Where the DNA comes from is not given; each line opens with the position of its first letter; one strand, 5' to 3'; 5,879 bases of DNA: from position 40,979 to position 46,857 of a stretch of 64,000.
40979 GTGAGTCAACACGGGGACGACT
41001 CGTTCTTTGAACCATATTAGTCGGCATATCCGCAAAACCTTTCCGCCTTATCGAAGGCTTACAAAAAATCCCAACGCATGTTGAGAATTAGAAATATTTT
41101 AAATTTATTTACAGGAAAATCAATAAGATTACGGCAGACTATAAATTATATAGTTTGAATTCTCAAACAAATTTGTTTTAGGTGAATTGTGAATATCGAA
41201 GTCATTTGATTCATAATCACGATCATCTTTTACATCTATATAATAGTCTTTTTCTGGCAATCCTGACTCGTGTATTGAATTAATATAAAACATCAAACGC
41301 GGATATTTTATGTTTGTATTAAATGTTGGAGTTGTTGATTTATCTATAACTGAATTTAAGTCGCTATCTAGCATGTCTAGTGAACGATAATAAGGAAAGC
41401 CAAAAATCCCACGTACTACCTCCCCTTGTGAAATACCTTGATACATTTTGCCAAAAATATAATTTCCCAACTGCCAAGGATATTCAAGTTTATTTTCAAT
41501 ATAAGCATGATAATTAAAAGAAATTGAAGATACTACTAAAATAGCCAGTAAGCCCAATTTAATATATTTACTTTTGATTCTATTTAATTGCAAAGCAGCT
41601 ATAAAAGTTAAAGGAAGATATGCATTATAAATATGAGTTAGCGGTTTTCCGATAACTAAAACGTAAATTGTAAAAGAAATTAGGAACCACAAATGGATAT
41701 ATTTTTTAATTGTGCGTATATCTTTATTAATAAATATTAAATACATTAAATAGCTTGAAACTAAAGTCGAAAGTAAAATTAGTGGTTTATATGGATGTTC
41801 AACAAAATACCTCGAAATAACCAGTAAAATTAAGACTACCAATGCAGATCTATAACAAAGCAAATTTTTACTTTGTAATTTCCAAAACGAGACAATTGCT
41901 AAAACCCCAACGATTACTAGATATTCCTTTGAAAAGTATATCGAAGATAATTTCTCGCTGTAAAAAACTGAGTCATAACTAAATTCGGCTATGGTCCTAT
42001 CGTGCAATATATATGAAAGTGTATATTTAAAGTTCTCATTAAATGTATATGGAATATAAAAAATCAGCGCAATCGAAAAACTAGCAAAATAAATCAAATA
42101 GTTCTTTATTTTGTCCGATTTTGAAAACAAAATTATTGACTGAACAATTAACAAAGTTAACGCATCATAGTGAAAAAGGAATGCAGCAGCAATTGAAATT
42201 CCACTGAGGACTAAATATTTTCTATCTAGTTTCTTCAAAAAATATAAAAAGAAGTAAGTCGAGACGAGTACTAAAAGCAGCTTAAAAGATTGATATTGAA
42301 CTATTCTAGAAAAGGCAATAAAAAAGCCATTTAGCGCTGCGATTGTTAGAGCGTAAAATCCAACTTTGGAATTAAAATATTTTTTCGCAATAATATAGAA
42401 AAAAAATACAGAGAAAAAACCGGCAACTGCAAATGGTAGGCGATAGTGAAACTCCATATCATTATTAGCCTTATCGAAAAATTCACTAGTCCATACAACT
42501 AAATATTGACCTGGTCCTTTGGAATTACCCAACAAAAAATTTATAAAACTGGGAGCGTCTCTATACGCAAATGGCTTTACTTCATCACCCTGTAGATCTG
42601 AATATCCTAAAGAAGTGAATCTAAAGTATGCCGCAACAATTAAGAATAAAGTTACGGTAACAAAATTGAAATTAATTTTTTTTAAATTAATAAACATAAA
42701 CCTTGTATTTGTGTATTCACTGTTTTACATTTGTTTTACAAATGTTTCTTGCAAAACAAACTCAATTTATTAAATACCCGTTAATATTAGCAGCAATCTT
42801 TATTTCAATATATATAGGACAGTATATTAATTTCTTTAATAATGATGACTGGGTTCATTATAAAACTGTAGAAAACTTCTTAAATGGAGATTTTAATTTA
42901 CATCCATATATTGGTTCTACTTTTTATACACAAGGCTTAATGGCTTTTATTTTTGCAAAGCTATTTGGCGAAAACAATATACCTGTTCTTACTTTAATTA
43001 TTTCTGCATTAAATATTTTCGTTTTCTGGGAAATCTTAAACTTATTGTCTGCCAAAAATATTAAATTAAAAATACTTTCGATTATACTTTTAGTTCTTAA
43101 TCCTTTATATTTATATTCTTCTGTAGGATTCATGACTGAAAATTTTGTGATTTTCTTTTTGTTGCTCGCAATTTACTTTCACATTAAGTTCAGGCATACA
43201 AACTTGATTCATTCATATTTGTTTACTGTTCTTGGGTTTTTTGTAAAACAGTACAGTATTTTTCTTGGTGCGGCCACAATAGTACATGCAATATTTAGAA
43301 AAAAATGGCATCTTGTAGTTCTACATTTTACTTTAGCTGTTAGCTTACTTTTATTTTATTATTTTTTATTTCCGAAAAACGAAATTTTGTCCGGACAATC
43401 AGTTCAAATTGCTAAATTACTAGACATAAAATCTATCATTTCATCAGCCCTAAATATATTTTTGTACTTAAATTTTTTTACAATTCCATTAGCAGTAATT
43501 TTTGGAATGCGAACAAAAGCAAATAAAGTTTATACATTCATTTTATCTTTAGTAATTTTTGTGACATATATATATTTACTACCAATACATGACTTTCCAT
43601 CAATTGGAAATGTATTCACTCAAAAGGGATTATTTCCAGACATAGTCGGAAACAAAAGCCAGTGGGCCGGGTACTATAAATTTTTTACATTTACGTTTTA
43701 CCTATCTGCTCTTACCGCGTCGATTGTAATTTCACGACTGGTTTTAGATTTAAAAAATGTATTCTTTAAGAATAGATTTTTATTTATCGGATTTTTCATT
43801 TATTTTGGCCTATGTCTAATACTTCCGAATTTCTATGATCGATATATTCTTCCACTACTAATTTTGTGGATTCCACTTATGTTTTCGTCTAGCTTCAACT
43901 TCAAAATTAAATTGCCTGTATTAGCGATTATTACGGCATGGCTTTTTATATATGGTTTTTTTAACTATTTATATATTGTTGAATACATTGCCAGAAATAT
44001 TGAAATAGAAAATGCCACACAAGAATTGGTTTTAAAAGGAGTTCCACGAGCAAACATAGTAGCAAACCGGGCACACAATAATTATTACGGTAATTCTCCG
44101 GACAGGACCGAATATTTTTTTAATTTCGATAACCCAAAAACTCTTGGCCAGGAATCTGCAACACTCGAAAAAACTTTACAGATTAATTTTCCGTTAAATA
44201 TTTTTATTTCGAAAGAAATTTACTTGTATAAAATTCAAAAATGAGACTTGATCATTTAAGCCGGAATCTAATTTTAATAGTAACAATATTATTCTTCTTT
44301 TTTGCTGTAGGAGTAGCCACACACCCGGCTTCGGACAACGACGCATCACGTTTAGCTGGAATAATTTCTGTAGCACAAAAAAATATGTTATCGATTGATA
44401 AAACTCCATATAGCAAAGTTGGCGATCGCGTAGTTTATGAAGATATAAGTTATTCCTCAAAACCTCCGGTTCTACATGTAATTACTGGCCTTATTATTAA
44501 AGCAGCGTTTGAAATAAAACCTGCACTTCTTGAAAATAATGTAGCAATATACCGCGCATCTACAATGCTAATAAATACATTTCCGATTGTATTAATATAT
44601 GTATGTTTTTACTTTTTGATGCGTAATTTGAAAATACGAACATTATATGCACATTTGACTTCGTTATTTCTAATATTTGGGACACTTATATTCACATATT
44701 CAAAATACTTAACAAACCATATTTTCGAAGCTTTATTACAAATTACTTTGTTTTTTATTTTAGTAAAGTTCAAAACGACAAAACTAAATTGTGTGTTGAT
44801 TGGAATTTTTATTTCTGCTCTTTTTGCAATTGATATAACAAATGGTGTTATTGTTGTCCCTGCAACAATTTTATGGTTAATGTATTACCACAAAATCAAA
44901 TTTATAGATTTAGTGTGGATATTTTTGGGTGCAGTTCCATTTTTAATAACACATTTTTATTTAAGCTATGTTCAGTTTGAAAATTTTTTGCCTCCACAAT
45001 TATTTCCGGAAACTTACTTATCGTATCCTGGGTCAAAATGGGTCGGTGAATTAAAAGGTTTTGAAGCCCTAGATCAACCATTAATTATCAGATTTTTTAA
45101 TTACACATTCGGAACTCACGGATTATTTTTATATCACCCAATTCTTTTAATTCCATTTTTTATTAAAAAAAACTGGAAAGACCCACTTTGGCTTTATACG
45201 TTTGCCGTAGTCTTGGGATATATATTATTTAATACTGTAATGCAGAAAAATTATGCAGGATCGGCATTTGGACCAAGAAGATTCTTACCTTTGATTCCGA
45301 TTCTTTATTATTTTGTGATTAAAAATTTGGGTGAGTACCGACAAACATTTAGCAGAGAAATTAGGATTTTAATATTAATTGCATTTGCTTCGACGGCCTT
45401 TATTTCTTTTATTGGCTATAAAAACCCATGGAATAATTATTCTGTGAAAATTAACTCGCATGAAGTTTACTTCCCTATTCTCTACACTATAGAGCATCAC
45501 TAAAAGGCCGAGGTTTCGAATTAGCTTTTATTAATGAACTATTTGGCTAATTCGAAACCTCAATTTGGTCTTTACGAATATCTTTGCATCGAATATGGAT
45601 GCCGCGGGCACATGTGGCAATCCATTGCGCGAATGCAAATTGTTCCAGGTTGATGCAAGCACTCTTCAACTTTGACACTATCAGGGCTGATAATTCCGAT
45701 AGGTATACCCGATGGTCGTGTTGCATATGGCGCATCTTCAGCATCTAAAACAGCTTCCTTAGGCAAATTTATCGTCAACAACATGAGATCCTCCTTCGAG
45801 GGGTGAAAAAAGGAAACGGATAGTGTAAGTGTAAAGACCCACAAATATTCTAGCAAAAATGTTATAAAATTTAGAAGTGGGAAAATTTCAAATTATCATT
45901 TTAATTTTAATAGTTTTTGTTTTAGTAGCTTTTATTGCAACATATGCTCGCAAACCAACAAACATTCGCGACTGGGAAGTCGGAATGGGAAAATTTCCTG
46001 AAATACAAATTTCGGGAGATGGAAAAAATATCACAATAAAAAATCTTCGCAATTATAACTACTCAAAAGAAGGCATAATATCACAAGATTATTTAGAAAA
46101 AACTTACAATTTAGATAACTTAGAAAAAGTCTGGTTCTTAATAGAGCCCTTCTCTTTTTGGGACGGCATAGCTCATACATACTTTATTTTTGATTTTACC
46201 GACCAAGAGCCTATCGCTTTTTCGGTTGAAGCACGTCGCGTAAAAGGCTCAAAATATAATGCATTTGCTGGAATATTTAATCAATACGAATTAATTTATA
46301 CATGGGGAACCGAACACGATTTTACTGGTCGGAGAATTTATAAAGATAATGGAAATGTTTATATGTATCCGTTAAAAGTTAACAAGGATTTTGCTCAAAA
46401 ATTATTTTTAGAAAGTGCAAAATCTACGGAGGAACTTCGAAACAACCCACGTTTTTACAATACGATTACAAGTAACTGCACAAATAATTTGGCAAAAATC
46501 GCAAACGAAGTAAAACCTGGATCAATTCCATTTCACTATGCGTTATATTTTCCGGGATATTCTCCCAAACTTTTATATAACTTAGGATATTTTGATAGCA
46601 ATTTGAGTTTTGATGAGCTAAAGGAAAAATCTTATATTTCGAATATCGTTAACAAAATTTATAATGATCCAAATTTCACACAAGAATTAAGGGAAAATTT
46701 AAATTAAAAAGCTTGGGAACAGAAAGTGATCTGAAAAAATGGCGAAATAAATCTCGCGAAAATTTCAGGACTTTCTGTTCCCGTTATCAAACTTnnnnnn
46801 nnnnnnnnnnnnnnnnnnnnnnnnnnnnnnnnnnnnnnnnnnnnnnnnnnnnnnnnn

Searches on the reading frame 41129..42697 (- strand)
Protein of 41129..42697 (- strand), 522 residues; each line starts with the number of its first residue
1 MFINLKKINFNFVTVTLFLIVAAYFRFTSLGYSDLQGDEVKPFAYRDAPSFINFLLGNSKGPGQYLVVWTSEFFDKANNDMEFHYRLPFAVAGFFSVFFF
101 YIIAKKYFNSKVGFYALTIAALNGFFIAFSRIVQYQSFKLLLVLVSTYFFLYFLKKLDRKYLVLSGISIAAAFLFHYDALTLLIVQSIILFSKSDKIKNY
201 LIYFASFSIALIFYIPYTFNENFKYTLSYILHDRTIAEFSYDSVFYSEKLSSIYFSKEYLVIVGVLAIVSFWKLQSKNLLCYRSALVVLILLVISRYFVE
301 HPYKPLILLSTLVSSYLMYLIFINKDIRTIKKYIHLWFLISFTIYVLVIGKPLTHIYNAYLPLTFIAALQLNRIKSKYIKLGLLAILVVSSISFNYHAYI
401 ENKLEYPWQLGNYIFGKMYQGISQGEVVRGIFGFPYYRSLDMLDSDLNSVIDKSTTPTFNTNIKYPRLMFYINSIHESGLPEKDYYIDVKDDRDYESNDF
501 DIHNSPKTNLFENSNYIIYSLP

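Call 111: search_protein_families(library=pfam, proteins=[window:41129-42697:-], max_evalue=0.001)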
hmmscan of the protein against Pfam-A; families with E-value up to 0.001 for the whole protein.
window:41129-42697:- (522 aa): 1 family
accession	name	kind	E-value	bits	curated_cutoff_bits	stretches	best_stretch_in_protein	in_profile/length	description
PF13231.12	PMT_2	-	7.5e-15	55.9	26.1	1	67-216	6-156/160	Dolichyl-phosphate-mannose-protein mannosyltransferase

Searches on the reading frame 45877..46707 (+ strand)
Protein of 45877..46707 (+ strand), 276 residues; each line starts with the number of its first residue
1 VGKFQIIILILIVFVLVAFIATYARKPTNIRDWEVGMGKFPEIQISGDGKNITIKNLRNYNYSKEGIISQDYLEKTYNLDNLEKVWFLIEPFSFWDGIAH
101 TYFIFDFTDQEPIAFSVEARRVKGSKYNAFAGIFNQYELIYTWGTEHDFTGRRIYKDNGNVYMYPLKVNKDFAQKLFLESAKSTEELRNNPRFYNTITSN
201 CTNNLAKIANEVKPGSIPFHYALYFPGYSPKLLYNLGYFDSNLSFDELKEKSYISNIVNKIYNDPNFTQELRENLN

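Call 111: search_protein_families(library=pfam, proteins=[window:45877-46707:+], max_evalue=0.001)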
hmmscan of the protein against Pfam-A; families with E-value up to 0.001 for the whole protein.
window:45877-46707:+ (276 aa): 1 family
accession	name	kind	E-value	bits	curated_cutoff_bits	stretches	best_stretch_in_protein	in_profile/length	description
PF13387.12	Lnb_N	-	3.7e-29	102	22.2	1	71-215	4-154/175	Lnb N-terminal periplasmic domain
